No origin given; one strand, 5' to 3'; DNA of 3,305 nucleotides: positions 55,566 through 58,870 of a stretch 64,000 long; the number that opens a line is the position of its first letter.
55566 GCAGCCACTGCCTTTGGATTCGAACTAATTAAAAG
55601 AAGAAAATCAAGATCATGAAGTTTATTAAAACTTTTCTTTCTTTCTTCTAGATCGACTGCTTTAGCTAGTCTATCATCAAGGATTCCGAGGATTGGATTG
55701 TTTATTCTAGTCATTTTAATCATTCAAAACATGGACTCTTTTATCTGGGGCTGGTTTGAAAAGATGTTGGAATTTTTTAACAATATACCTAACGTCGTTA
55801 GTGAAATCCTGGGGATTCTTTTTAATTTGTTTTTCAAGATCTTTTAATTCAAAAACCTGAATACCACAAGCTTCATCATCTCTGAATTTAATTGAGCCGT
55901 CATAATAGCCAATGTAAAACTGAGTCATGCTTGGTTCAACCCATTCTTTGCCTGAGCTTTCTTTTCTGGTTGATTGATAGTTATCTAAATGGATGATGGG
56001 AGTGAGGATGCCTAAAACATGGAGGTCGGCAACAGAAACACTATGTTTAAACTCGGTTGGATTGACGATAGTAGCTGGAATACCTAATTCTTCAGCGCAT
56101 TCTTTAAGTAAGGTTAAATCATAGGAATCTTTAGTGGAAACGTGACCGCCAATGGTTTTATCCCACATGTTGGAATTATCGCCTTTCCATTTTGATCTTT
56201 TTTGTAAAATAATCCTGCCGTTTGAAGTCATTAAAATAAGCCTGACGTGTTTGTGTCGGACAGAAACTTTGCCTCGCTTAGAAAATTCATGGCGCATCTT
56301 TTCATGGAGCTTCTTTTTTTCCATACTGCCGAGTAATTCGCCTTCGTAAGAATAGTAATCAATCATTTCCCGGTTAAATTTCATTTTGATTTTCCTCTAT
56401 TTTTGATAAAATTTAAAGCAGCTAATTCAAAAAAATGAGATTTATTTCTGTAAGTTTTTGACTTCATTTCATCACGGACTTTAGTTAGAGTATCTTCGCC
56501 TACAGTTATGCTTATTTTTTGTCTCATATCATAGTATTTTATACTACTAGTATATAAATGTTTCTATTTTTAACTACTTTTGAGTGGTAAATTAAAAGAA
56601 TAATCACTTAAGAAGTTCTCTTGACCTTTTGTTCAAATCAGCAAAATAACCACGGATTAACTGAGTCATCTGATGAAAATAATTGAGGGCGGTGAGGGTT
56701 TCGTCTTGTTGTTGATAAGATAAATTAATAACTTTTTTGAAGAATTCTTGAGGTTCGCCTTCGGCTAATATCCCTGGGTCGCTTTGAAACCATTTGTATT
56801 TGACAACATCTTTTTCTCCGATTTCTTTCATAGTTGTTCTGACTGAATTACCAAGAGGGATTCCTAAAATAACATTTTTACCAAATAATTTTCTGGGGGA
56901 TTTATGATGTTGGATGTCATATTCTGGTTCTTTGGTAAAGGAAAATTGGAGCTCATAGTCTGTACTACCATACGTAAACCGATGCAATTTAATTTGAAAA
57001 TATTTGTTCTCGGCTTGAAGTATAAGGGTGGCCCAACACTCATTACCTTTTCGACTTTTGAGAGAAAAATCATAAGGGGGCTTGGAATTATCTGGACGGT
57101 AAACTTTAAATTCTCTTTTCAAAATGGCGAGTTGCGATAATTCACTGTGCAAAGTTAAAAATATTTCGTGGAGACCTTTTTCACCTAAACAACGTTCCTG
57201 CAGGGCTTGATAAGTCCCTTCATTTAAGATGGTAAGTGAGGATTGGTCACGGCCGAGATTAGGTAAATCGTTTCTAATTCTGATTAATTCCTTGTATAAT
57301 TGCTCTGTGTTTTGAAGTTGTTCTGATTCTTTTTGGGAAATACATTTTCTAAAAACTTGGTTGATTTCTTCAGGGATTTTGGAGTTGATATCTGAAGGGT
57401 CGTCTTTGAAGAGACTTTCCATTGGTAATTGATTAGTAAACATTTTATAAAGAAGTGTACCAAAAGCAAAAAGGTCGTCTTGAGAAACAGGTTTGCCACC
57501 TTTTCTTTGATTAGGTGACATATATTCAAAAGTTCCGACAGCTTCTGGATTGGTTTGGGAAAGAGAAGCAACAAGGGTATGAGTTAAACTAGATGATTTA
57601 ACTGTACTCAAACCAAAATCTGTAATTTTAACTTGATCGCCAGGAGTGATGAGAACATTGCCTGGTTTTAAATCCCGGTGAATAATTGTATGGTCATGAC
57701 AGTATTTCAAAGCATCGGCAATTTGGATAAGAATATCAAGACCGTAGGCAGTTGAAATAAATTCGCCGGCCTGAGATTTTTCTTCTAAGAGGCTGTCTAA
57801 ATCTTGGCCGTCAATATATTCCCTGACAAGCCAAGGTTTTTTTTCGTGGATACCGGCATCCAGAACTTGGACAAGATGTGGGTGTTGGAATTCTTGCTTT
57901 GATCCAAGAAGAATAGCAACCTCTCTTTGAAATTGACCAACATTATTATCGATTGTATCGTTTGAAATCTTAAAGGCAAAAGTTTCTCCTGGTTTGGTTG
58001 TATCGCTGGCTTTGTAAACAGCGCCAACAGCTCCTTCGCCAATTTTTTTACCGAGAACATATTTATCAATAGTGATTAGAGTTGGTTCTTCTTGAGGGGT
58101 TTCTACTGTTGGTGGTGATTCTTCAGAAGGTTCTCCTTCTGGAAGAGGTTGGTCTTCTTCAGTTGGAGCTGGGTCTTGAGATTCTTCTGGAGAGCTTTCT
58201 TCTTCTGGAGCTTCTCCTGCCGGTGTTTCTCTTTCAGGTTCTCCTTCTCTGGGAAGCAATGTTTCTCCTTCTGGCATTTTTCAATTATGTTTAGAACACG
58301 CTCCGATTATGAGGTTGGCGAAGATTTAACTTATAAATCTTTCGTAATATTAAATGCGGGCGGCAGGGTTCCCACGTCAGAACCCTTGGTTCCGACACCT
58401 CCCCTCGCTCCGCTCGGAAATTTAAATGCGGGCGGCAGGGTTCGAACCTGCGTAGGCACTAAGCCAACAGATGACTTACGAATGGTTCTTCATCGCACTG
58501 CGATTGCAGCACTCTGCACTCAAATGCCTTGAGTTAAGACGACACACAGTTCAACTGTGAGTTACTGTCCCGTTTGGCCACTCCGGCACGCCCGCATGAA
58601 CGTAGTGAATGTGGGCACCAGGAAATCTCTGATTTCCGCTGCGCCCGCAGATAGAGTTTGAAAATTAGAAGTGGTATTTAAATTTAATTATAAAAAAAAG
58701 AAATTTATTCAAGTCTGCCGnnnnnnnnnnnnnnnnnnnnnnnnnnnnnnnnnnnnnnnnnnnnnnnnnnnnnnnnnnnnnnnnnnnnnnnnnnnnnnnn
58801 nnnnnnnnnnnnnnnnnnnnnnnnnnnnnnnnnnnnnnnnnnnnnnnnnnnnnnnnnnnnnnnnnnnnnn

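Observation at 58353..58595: Class II tRNA with about 84 nt of intervening sequence and a duplicated 3'-end fragment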

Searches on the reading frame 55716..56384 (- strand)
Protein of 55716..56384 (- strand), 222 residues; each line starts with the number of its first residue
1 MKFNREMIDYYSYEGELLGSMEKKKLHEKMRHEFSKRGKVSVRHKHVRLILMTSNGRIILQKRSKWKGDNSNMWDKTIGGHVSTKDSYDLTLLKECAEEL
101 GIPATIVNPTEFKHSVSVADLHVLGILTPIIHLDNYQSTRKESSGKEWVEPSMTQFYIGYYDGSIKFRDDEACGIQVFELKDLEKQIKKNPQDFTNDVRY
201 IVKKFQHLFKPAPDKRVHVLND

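Call 46: search_protein_families(library=pfam, proteins=[window:55716-56384:-], max_evalue=0.01)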
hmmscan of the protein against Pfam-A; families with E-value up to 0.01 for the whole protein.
window:55716-56384:- (222 aa): 1 family
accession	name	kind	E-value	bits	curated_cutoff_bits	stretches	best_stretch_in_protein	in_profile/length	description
PF00293.34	NUDIX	-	1.7e-11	44.7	21.1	1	43-192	2-128/134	NUDIX domain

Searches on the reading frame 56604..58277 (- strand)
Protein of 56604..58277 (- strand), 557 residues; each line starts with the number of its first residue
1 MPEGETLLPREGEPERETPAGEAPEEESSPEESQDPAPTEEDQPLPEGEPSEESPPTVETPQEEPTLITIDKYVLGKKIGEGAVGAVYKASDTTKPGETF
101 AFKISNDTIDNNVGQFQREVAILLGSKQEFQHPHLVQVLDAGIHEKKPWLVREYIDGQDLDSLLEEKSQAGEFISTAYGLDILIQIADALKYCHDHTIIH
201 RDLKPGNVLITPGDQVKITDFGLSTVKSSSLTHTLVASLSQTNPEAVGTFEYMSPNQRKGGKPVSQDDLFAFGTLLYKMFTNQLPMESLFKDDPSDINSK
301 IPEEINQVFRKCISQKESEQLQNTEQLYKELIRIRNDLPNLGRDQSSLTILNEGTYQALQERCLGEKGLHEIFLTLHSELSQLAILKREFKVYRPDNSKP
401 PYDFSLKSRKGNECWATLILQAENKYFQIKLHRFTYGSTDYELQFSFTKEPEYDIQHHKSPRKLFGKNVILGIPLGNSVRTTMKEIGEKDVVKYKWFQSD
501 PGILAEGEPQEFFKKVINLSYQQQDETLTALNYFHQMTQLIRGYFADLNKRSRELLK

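Call 18: find_encoding_contigs(protein=window:56604-58277:-, flank=6000, max_places=10)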
Protein window:56604-58277:- (557 aa): 4 contigs read that carry it; 3 places shown.
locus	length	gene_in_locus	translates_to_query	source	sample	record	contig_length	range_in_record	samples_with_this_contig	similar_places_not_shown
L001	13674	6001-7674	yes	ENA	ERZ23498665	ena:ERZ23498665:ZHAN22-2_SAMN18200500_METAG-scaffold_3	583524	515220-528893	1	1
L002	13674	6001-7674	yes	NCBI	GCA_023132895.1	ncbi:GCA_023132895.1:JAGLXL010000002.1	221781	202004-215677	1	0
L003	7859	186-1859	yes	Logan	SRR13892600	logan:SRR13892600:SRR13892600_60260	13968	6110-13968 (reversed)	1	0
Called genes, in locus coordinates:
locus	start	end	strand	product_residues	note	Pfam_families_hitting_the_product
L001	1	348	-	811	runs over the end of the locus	PF00521:DNA_topoisoIV, PF03989:DNA_gyraseA_C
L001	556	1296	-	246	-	PF04079:SMC_ScpB, PF01978:TrmB (faint)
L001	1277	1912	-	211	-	PF27325:MJ0538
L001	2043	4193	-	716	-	PF00932:LTD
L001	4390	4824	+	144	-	-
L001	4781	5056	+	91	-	-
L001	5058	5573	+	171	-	-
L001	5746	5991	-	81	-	-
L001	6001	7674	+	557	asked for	PF00069:Pkinase, PF01636:APH (faint), PF07714:PK_Tyr_Ser-Thr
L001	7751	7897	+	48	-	-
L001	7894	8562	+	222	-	PF00293:NUDIX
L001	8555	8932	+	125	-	-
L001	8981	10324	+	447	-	PF00753:Lactamase_B, PF12706:Lactamase_B_2, PF22505:RNase_J_b_CASP, PF07521:RMMBL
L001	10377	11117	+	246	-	PF00705:PCNA_N, PF02144:Rad1 (faint), PF04139:Rad9 (weak), PF02747:PCNA_C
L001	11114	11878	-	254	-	-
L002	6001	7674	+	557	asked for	PF00069:Pkinase, PF01636:APH (faint), PF07714:PK_Tyr_Ser-Thr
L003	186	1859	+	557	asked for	PF00069:Pkinase, PF01636:APH (faint), PF07714:PK_Tyr_Ser-Thr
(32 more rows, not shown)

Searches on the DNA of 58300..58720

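Call 32: search_rna_families(source=window, start=58300, end=58720, threshold=evalue, max_evalue=10, show_alignments=3)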
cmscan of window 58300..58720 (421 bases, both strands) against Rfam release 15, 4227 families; matches with E-value up to 10: 1.
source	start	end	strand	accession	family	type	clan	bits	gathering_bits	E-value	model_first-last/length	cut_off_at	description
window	58435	58472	+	RF04351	Plastid-psbl-rps4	Cis-reg;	-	13.6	68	5.4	9-50/53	no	Plastid-psbl-rps4 3UTR RNA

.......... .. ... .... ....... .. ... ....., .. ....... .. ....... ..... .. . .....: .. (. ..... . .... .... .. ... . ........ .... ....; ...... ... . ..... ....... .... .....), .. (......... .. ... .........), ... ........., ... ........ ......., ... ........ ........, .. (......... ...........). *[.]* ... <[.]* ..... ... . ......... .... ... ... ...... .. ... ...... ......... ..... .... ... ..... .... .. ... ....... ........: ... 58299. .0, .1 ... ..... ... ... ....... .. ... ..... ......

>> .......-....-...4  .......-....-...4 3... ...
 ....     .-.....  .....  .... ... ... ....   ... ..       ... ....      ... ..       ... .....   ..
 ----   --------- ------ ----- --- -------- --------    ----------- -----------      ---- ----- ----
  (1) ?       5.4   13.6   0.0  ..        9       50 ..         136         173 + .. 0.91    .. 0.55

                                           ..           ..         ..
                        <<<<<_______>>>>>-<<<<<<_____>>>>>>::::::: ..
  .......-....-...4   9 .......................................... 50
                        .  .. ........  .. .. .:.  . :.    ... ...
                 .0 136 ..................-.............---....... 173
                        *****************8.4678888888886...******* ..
